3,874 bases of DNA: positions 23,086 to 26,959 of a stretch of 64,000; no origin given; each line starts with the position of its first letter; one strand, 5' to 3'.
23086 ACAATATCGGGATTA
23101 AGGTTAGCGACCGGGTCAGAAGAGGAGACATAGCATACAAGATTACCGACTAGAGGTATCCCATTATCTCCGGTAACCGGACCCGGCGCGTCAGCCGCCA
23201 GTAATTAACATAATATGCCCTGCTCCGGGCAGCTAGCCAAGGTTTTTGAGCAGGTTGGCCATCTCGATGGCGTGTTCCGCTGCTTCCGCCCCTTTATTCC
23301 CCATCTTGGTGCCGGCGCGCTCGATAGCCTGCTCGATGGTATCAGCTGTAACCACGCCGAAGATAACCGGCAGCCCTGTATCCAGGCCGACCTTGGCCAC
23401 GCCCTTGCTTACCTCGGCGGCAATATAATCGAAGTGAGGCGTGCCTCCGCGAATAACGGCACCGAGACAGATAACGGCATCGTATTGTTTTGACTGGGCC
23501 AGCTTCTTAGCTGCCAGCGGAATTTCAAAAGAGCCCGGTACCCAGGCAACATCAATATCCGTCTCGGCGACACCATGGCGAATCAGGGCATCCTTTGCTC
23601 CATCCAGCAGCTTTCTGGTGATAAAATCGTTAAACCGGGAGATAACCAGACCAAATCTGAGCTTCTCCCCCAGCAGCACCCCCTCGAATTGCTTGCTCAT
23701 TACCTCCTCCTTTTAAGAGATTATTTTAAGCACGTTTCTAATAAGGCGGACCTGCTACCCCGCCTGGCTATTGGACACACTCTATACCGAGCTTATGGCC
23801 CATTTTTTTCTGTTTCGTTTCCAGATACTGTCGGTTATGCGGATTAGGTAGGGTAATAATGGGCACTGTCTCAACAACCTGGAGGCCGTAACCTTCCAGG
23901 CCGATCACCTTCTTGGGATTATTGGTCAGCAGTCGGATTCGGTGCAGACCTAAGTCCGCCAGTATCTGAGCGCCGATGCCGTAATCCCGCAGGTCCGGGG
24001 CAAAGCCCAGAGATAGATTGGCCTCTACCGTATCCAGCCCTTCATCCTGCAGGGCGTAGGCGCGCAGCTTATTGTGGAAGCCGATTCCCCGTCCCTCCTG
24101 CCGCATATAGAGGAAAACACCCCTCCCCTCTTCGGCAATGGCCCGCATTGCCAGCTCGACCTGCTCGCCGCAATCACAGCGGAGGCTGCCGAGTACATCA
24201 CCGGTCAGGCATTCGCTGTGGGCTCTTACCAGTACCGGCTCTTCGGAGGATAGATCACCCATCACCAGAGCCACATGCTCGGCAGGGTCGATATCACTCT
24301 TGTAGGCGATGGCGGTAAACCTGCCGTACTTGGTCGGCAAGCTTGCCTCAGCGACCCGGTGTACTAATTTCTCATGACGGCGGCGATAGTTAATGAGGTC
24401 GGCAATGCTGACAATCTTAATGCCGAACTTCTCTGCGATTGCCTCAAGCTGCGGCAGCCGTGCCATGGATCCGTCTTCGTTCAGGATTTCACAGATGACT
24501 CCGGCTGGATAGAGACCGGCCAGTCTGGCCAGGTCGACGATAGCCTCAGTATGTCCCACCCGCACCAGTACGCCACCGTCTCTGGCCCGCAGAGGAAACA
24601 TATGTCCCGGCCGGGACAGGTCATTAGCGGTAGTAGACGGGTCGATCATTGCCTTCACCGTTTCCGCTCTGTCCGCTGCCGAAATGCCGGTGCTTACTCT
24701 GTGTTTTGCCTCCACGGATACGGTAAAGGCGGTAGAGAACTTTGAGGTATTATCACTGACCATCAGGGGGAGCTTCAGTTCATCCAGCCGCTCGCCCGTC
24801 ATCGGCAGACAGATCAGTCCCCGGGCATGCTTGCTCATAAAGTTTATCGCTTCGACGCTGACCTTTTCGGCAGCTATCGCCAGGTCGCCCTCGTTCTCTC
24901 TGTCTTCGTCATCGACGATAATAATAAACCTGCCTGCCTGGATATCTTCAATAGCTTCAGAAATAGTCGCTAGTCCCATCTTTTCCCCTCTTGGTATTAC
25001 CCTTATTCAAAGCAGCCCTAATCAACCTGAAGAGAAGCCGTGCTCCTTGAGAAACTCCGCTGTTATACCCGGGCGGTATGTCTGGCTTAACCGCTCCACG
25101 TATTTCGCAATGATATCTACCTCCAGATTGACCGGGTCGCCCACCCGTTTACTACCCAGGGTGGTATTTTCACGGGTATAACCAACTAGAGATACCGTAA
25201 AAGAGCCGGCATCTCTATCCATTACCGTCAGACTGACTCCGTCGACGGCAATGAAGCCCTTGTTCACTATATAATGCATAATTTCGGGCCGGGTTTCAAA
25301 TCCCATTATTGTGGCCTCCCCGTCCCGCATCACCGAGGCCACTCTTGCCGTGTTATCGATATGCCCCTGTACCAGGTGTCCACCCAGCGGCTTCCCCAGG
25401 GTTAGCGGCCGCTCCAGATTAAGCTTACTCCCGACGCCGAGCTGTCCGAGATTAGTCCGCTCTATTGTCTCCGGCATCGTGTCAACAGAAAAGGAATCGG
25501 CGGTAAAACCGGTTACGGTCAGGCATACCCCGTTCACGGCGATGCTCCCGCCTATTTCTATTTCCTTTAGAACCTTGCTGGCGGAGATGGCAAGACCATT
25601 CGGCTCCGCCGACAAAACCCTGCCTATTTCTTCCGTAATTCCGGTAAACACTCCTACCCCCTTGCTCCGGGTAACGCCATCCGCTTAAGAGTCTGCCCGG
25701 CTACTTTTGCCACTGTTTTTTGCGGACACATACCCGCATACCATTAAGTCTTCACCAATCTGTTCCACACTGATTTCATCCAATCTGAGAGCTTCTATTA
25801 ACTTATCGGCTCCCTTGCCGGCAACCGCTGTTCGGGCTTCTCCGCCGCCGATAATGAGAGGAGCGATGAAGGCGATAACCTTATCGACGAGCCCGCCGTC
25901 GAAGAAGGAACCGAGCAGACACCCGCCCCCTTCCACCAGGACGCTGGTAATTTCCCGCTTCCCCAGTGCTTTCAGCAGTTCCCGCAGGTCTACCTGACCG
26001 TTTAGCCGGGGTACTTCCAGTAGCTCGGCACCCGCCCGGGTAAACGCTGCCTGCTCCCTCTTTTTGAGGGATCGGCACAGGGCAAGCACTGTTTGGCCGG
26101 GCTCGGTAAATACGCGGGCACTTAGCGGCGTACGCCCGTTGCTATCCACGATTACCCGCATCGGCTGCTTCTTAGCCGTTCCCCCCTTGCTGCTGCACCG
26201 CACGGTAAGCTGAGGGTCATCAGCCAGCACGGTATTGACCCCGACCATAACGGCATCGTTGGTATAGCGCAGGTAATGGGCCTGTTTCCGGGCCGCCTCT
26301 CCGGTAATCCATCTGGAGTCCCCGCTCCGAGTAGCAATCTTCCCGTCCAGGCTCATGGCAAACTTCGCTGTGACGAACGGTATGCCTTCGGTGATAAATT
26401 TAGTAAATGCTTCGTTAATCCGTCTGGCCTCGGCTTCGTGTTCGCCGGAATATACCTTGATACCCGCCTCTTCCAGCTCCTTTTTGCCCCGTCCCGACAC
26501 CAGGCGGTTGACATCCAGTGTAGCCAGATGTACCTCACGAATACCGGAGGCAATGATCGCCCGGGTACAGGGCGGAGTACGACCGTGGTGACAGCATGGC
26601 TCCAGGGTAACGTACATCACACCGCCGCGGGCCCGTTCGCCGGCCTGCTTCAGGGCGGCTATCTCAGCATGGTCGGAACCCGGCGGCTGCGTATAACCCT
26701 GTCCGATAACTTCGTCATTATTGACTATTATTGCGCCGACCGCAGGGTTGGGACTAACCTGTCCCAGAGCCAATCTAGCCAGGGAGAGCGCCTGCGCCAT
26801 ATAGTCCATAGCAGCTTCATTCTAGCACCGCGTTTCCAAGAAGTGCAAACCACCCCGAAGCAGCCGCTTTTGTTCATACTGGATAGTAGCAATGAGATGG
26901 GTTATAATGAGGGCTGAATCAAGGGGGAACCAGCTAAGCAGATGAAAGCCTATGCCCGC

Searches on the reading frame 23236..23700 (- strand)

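Call 66: search_protein_families(library=pfam, proteins=[window:23236-23700:-], max_evalue=0.001)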
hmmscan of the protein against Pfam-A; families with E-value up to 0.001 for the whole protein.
window:23236-23700:- (155 aa): 1 family
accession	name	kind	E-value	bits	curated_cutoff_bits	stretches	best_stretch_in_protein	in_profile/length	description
PF00885.24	DMRL_synthase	-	1.2e-62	210.4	26.7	1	14-152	2-139/139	6,7-dimethyl-8-ribityllumazine synthase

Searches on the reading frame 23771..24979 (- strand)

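Call 66: search_protein_families(library=pfam, proteins=[window:23771-24979:-], max_evalue=0.001)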
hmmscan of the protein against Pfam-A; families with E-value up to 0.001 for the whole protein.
window:23771-24979:- (403 aa): 2 families
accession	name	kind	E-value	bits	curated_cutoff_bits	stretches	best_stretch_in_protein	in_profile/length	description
PF00926.24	DHBP_synthase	-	2.6e-87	291.7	26.4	1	8-198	2-191/191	3,4-dihydroxy-2-butanone 4-phosphate synthase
PF00925.25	GTP_cyclohydro2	-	2e-75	252.3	23.3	1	208-373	2-165/165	GTP cyclohydrolase II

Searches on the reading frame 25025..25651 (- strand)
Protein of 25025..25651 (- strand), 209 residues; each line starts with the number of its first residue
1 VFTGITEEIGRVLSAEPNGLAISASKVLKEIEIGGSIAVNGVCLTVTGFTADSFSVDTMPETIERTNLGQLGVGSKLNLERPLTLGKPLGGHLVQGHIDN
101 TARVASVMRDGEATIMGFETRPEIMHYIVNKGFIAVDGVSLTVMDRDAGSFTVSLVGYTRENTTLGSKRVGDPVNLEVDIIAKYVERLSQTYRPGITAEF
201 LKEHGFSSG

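Call 66: search_protein_families(library=pfam, proteins=[window:25025-25651:-], max_evalue=0.001)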
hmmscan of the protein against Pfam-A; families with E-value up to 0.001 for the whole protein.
window:25025-25651:- (209 aa): 1 family
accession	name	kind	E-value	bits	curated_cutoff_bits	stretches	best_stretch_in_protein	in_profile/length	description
PF00677.23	Lum_binding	-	3e-48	162.2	27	2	95-179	1-86/86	Lumazine binding domain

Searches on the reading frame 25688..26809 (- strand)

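Call 66: search_protein_families(library=pfam, proteins=[window:25688-26809:-], max_evalue=0.001)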
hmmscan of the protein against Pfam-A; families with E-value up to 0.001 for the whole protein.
window:25688-26809:- (374 aa): 4 families
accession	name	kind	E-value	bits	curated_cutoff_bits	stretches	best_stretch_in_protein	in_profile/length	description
PF01872.23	RibD_C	-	1.9e-56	191.4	24.1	1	144-356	1-196/197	RibD C-terminal domain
PF00383.29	dCMP_cyt_deam_1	-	1.6e-17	63.7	25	1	3-96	7-101/102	Cytidine and deoxycytidylate deaminase zinc-binding region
PF14437.12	MafB19-deam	-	1.9e-13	50.9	27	1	3-127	6-129/142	MafB19-like deaminase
PF18785.7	Inv-AAD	-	2.4e-06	27.9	26.5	1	26-123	2-118/129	Invertebrate-AID/APOBEC-deaminase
